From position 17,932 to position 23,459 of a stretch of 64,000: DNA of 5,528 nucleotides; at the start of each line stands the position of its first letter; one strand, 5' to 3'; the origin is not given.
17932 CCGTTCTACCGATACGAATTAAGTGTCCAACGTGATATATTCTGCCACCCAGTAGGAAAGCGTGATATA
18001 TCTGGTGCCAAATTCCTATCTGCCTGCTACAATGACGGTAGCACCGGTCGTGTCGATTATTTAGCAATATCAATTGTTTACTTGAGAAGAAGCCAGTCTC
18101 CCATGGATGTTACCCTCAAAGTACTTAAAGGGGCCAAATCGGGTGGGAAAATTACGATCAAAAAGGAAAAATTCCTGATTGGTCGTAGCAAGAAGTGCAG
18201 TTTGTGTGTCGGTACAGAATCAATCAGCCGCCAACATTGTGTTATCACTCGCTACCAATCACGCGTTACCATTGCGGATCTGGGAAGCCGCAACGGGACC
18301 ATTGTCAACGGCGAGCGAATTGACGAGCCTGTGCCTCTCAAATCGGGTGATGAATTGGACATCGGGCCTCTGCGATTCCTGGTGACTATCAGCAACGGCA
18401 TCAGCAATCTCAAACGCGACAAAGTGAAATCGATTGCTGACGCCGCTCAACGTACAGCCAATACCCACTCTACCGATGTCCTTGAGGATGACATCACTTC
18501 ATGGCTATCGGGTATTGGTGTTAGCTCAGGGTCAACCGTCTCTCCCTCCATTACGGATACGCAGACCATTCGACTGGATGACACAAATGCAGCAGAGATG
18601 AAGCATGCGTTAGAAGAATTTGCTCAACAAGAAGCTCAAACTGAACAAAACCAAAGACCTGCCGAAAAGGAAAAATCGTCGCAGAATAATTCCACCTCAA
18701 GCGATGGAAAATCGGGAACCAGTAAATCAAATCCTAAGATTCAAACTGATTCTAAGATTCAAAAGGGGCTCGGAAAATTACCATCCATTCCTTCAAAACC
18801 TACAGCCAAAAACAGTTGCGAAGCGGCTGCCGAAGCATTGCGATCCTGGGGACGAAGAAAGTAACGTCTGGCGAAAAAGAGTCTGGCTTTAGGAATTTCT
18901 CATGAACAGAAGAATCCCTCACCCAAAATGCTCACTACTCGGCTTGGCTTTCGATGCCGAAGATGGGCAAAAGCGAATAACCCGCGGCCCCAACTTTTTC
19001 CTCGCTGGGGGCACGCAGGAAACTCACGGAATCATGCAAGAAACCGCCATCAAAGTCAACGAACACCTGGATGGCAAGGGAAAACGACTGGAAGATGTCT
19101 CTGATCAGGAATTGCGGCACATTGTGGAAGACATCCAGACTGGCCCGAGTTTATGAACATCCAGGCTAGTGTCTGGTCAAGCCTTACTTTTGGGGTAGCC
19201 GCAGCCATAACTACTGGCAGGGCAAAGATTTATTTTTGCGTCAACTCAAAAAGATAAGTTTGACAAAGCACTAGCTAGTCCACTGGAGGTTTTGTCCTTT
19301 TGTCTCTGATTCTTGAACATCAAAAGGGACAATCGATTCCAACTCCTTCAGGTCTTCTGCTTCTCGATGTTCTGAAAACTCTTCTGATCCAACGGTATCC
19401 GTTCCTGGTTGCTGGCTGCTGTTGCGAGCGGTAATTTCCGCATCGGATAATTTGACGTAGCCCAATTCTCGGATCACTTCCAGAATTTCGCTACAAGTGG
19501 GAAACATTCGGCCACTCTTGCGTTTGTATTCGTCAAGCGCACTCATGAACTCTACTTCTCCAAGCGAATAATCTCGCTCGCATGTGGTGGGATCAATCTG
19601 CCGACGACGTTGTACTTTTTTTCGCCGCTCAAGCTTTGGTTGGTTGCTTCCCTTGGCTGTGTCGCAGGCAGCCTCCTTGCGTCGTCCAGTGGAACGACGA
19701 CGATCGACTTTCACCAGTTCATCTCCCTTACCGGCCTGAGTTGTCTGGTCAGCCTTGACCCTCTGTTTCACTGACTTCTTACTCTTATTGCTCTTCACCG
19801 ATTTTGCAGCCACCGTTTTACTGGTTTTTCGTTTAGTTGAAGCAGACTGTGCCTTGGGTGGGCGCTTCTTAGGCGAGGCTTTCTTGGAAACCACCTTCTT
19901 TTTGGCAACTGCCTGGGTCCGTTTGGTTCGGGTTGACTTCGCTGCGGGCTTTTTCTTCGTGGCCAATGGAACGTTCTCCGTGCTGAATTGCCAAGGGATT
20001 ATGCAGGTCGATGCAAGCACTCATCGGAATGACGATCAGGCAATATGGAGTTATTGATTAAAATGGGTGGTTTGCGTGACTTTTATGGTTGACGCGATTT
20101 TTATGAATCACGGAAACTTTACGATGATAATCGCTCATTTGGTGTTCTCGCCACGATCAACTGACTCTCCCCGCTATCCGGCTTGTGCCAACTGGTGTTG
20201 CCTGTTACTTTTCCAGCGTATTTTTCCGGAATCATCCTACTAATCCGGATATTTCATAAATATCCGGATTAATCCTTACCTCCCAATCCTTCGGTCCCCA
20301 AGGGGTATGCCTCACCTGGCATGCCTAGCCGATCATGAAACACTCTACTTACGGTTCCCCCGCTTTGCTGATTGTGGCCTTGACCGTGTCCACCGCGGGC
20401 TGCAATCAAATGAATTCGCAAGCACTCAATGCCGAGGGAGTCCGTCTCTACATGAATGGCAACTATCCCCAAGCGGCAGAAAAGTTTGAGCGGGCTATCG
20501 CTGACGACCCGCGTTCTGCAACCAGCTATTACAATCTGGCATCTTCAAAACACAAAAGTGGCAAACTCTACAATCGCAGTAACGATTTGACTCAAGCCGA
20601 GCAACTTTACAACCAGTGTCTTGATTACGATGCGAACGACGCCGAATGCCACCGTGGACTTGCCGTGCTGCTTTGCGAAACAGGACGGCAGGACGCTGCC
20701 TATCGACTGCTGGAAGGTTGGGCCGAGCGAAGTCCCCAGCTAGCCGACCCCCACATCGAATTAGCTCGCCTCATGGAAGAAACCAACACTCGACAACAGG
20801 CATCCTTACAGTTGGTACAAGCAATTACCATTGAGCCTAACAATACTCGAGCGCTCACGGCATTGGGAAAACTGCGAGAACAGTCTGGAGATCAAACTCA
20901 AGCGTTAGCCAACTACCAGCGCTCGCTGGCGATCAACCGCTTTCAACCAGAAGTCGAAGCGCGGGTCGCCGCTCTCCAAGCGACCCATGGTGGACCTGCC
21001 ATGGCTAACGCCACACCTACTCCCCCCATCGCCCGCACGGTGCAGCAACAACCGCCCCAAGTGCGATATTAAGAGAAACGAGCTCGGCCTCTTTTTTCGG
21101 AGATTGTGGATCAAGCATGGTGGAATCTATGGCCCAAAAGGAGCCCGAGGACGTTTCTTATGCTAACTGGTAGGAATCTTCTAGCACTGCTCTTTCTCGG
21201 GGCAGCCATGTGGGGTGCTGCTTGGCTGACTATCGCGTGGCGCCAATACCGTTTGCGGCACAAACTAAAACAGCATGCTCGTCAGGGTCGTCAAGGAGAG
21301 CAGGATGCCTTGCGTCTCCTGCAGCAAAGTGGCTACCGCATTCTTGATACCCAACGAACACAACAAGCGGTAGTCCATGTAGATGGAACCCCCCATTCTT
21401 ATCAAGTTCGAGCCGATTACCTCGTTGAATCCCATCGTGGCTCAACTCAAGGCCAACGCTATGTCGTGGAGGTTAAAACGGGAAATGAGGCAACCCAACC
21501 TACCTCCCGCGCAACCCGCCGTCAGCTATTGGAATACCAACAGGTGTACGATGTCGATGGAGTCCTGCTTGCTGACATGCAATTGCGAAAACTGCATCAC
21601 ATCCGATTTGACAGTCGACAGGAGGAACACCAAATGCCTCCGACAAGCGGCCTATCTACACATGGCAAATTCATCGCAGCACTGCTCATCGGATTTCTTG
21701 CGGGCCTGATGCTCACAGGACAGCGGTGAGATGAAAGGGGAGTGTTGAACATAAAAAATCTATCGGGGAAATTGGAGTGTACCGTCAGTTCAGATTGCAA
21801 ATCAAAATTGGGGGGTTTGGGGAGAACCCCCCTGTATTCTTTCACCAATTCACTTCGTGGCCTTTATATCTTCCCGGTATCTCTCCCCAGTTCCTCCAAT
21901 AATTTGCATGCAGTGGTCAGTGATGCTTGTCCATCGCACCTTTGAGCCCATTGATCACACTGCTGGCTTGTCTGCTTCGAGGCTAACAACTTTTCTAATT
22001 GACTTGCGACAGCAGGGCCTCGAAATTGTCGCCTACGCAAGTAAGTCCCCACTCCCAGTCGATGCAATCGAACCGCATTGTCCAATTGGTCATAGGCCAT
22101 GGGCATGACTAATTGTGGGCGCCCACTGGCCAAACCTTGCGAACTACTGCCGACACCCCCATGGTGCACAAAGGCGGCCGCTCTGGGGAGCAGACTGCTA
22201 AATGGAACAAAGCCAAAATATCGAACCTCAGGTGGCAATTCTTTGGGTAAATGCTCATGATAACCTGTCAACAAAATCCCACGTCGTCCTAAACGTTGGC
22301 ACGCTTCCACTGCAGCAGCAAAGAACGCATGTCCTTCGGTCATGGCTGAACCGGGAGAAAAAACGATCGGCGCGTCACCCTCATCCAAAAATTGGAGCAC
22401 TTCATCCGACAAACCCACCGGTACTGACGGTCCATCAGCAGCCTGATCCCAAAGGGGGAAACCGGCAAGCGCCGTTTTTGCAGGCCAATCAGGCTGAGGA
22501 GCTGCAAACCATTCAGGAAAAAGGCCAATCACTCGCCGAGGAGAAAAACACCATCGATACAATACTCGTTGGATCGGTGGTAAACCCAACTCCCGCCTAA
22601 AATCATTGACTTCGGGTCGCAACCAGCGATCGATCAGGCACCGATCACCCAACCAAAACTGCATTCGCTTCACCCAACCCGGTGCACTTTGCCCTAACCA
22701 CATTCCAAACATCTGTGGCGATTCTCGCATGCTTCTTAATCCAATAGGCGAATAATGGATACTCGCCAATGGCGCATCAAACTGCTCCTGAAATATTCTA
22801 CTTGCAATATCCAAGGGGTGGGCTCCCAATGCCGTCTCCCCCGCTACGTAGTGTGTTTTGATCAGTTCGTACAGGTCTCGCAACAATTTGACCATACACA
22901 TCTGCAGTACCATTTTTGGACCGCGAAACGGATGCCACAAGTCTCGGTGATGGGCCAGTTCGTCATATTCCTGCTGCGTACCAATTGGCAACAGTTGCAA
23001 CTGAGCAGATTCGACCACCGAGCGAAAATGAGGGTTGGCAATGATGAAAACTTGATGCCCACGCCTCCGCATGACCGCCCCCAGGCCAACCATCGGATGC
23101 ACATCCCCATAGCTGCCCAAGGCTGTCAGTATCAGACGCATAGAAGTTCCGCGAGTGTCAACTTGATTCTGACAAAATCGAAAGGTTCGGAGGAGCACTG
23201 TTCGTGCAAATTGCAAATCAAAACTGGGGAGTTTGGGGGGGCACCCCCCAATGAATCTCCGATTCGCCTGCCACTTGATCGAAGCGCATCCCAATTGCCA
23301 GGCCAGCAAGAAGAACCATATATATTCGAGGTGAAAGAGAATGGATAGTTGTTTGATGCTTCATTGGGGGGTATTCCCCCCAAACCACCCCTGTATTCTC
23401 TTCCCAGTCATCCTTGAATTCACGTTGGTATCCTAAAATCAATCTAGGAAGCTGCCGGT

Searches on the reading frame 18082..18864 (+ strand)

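Call 29: search_protein_families(library=ncbifam, max_evalue=1e-15, proteins=[window:18082-18864:+])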
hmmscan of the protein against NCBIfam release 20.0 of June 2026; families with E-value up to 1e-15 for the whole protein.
window:18082-18864:+ (260 aa): 2 families
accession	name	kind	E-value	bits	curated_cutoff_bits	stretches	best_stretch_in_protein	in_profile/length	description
NF049868.1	FhaB_Rv0019c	equivalog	2.5e-20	73.1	125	1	8-95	65-152/158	FHA domain-containing protein FhaB/FipA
TIGR03354.1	VI_FHA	hypoth_equivalog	2.9e-16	60.3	120.25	1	21-249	16-229/420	type VI secretion system-associated FHA domain protein TagH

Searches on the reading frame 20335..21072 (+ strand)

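Call 29: search_protein_families(library=ncbifam, max_evalue=1e-15, proteins=[window:20335-21072:+])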
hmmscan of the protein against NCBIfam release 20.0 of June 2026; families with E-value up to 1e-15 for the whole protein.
window:20335-21072:+ (245 aa): 1 family
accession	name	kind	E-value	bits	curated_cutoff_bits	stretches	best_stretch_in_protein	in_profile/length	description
TIGR02917.1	PEP_TPR_lipo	equivalog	6.6e-19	67.3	312.2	1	27-217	464-647/899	XrtA/PEP-CTERM system TPR-repeat protein PrsT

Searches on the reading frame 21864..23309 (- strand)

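Call 29: search_protein_families(library=ncbifam, max_evalue=1e-15, proteins=[window:21864-23309:-])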
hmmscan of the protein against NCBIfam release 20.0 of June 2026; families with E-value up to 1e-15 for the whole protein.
window:21864-23309:- (481 aa): 3 families
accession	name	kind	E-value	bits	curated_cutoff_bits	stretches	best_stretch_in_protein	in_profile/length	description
TIGR04516.1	glycosyl_450act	subfamily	1e-23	84.1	440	1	356-476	295-415/418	activator-dependent family glycosyltransferase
TIGR01426.2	MGT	subfamily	7.9e-21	74.5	260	1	310-455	223-371/393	macrolide family glycosyltransferase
NF000354.1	glycotrans_Rgt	equivalog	1.9e-19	70.1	800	1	57-422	1-351/411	rifamycin-inactivating glycosyltransferase Rgt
